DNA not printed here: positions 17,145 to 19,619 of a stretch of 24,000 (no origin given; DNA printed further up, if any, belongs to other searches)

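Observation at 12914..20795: ynj-like cluster rebuilt around a membrane-tethered disulfide reductase: candidate uncharacterised import/redox/lipid-transfer system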

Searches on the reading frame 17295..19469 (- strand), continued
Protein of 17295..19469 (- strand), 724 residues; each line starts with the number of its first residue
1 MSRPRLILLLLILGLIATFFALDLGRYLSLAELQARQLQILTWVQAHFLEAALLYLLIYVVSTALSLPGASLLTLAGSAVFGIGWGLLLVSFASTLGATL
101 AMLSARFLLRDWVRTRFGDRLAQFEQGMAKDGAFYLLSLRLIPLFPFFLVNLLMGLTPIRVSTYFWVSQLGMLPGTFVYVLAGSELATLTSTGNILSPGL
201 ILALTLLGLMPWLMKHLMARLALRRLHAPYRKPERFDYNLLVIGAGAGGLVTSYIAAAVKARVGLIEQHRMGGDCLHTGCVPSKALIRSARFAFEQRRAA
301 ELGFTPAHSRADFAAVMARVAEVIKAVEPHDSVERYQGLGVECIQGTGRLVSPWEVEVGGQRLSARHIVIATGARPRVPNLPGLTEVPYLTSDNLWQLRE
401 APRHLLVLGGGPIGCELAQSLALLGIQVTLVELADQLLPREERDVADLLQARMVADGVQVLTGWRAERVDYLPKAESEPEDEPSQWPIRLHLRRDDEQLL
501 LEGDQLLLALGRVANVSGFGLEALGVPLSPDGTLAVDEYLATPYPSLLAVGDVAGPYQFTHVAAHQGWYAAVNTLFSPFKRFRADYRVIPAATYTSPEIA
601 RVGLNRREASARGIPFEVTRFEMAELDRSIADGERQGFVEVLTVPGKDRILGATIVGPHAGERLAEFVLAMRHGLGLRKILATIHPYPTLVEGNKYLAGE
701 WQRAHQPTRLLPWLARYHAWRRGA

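Call 28: find_encoding_contigs(protein=P0001, flank=10000, max_places=3)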
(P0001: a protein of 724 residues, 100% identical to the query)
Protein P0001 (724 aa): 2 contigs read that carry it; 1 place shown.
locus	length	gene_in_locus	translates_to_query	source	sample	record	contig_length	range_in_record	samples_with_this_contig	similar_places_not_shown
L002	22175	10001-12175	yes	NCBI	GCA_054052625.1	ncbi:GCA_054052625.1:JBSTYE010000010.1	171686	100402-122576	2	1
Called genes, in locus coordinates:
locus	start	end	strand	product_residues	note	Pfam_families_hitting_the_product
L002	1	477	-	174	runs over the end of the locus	PF11993:VC2046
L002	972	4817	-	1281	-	PF27051:TamB_N, PF04357:TamB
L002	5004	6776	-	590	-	PF17243:POTRA_TamA_1, PF07244:POTRA (weak), PF01103:Omp85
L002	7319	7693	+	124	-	-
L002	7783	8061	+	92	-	PF13616:Rotamase_3, PF00639:Rotamase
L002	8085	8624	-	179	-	PF01625:PMSR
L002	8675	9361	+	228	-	PF07386:DUF1499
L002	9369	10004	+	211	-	PF02627:CMD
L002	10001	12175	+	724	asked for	PF09335:VTT_dom, PF07992:Pyr_redox_2, PF13450:NAD_binding_8 (faint), PF13738:Pyr_redox_3 (weak), PF00070:Pyr_redox, PF02852:Pyr_redox_dim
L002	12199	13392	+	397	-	PF13416:SBP_bac_8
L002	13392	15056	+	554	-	-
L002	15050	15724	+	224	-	PF00005:ABC_tran, PF13304:AAA_21 (faint)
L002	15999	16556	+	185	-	PF01066:CDP-OH_P_transf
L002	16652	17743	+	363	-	PF13406:SLT_2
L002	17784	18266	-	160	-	PF12802:MarR_2, PF01047:MarR, PF13463:HTH_27 (faint)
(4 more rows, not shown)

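Call 35: search_solved_structures(query=window:17295-19469:-, max_evalue=1e-30)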
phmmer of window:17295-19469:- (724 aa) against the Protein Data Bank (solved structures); distinct sequences matched with E-value up to 1e-30: 101 (the best 60 are shown).
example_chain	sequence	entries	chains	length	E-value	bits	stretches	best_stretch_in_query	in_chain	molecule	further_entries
5x1y_B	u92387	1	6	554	6.2e-66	226.4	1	237-698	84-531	Mercuric reductase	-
2eq6_A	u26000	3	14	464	1.8e-64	221.6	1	237-694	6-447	Pyruvate dehydrogenase complex, dihydrolipoamide dehydrogenase E3 component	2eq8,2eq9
2eq7_A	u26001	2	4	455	1.5e-62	215.2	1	238-703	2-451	2-oxoglutarate dehydrogenase E3 component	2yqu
1ebd_A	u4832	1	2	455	1.3e-60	208.9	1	239-692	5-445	DIHYDROLIPOAMIDE DEHYDROGENASE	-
6uzi_A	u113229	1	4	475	5.7e-55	190.2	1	237-697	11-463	Dihydrolipoyl dehydrogenase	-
4jdr_A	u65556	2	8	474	3.3e-54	187.7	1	239-693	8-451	Dihydrolipoyl dehydrogenase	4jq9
9h2i_B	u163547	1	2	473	3.4e-54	187.6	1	240-693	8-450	Dihydrolipoyl dehydrogenase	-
4ywo_A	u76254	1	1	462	1.1e-53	185.9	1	238-698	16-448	Mercuric reductase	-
3urh_A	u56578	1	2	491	2e-53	185.1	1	236-696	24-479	Dihydrolipoyl dehydrogenase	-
4k8d_A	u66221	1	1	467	3.6e-53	184.2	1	240-699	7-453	Mercuric reductase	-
1zk7_A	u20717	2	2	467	3.7e-53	184.2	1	240-699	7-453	Mercuric reductase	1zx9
1dxl_A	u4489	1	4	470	2.9e-52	181.3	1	239-696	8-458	DIHYDROLIPOAMIDE DEHYDROGENASE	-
2r9z_A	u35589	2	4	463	4.3e-52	180.7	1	238-681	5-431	Glutathione amide reductase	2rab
4dna_A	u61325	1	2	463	1e-51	179.4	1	235-692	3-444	Probable glutathione reductase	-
5u25_A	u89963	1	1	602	1.2e-50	175.9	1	236-693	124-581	Dihydrolipoamide dehydrogenase (E3 component of pyruvate and 2-oxoglutarate dehydrogenase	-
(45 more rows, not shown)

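Call 37: search_protein_representatives(protein=window:17295-19469:-)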
Query: 724 residues. Proteins with E-value up to 0.001 (for the whole library): 57309; up to 1e-10: 25010; up to 1e-30: 6901. The best 150 are listed.
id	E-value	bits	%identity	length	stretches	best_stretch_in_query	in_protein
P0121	2.1e-248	842.9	56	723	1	5-723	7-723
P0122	8.0e-232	788.0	52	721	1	5-721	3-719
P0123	3.1e-219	746.4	51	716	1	4-723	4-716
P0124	2.1e-205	700.7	51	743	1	6-723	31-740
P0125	6.8e-205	699.0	45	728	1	7-719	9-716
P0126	1.3e-199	681.6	57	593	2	3-444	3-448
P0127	2.6e-198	677.3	47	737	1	8-722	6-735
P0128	4.0e-198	676.7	50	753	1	12-723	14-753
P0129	1.8e-197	674.5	48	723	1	5-724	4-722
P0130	6.7e-196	669.3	56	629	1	6-641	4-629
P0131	6.2e-194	662.8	46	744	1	4-717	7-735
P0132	5.8e-193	659.6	49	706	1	3-723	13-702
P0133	3.2e-192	657.1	48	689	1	7-717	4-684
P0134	3.9e-192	656.9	47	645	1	2-655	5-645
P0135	1.1e-189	648.7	49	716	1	2-723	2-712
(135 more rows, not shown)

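Call 39: find_related_loci(query=A3, collection=genome_contigs, flank=10000)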
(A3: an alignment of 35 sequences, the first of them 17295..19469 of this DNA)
Query A3 (724 aa) in genome_contigs; peptide patterns used: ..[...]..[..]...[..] (x = any residue, [..] = any of these).
600 stretches matched a pattern (row limit reached: there are more); 597 encode a relative of the query (tblastn E <= 1e-3); the best 80 are kept; 80 distinct loci.
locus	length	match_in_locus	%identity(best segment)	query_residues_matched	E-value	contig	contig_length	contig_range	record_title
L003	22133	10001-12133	57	1-723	0e+0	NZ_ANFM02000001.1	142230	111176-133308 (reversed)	Grimontia indica strain AK16 contig1, whole genome shotgun sequence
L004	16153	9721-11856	59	1-722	0e+0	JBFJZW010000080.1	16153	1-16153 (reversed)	MAG: Pseudomonas sp. isolate Mix_sand19.2022.05.Z.44 k141_1294889_length_16153_cov_11.0004, whole genome shotgun sequenc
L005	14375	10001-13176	56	1-721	0e+0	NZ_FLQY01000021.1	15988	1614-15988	Candidatus Propionivibrio aalborgensis isolate 2, whole genome shotgun sequence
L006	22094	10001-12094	56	19-723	0e+0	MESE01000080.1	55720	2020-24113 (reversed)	MAG: Burkholderiales bacterium RIFCSPLOWO2_02_FULL_57_36 rifcsplowo2_02_scaffold_314, whole genome shotgun sequence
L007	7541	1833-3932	57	19-723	0e+0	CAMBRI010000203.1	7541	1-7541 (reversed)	MAG: Sulfuritalea hydrogenivorans sk43H isolate MiH-14oct19-193 genome assembly, contig: MiH-14oct19-C21577, whole genom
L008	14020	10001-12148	57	1-723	0e+0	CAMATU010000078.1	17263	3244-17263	MAG: Klebsiella pneumoniae isolate MaH-04nov19-186 genome assembly, contig: MaH-04nov19-C8444, whole genome shotgun sequ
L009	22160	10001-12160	55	1-723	0e+0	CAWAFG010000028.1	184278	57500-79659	MAG: uncultured beta proteobacterium isolate MFD02832.bin.2.61 genome assembly, contig: contig_3697, whole genome shotgu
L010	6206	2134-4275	52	1-722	0e+0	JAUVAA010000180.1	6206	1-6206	MAG: bacterium isolate CSMAG_207 CSMAG_207_k127_7821706_length_6206_cov_200.3849, whole genome shotgun sequence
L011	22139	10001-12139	55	1-722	0e+0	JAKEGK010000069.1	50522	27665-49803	MAG: Gammaproteobacteria bacterium isolate PMV_4.23 PMV_4.23.k101_600940, whole genome shotgun sequence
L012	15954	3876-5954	59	24-723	0e+0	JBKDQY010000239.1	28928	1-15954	MAG: Betaproteobacteria bacterium isolate samp_2153_semibin_61 samp_2153_2141058, whole genome shotgun sequence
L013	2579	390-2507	55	5-722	0e+0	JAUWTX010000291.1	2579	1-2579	MAG: Desulfuromonadales bacterium isolate CSMAG_2591 CSMAG_2591_k127_8404835_length_2579_cov_52.0000, whole genome shotg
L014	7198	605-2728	54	1-722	0e+0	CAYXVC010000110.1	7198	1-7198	MAG TPA_asm: uncultured Gammaproteobacteria bacterium isolate SRP128015_co1_78 genome assembly, contig: NODE_17976_lengt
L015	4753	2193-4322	55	6-723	0e+0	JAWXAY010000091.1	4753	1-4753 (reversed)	MAG: Pseudomonadota bacterium isolate MP5IB2.201 k99_2692623, whole genome shotgun sequence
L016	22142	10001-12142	55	5-723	0e+0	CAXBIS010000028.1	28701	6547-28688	MAG TPA_asm: uncultured Azoarcus sp. isolate ERR2762111_binner13_Refined_87 genome assembly, contig: ERZ3422204.2216, wh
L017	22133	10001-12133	55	1-723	0e+0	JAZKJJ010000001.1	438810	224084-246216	MAG: Pseudomonadota bacterium isolate ADI_DC_SW_02_SPN_11032020-bin100_1 DCSW02SPN_B100_1_000000000001, whole genome sho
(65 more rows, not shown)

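Call 103: find_encoding_contigs(protein=P0002, flank=8000, max_places=1)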
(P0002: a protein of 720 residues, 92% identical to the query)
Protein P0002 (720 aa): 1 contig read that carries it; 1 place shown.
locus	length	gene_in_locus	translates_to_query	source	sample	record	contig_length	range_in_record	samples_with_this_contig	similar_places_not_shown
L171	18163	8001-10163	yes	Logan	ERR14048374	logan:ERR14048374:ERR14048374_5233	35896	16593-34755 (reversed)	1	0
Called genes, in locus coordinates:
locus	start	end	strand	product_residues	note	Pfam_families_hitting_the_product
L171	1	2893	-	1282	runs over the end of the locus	PF27051:TamB_N, PF04357:TamB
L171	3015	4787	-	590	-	PF17243:POTRA_TamA_1, PF07244:POTRA (weak), PF01103:Omp85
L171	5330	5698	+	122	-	-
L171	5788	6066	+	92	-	PF13616:Rotamase_3, PF00639:Rotamase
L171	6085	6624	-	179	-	PF01625:PMSR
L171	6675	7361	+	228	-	PF07386:DUF1499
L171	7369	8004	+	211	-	PF02627:CMD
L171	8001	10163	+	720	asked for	PF09335:VTT_dom, PF01134:GIDA (faint), PF07992:Pyr_redox_2, PF00070:Pyr_redox, PF02852:Pyr_redox_dim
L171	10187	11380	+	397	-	PF13416:SBP_bac_8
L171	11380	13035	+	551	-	-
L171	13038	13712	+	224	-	PF00005:ABC_tran, PF13304:AAA_21 (faint)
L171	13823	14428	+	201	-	PF01066:CDP-OH_P_transf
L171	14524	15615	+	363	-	PF13406:SLT_2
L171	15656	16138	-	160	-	PF12802:MarR_2, PF01047:MarR, PF13463:HTH_27 (faint)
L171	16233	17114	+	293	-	PF00892:EamA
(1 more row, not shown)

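Call 104: find_encoding_contigs(protein=P0105, flank=8000, max_places=1)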
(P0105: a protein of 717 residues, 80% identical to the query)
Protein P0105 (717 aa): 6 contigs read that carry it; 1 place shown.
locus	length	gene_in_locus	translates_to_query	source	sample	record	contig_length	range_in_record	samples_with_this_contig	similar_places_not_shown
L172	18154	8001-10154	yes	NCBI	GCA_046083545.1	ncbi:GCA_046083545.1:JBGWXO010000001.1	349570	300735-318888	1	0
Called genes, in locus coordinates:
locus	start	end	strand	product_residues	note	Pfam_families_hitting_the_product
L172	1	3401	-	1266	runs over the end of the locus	PF27051:TamB_N, PF04357:TamB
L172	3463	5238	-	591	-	PF07244:POTRA (faint), PF17243:POTRA_TamA_1, PF01103:Omp85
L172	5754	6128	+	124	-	-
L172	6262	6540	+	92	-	PF13616:Rotamase_3, PF00639:Rotamase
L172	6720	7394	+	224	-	PF07386:DUF1499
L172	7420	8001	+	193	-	PF02627:CMD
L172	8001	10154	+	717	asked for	PF09335:VTT_dom, PF01134:GIDA (faint), PF01266:DAO (faint), PF03486:HI0933_like (faint), PF07992:Pyr_redox_2, PF13738:Pyr_redox_3 (weak), PF00070:Pyr_redox, PF02852:Pyr_redox_dim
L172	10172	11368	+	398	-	PF01547:SBP_bac_1 (faint), PF13416:SBP_bac_8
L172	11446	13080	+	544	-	-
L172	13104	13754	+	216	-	PF20703:nSTAND1 (weak), PF00005:ABC_tran, PF13304:AAA_21 (faint)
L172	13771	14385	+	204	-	PF01066:CDP-OH_P_transf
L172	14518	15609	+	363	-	PF13406:SLT_2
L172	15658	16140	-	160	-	PF12802:MarR_2, PF01047:MarR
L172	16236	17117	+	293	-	PF00892:EamA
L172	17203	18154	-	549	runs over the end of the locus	PF02878:PGM_PMM_I, PF02879:PGM_PMM_II, PF02880:PGM_PMM_III, PF00408:PGM_PMM_IV (weak)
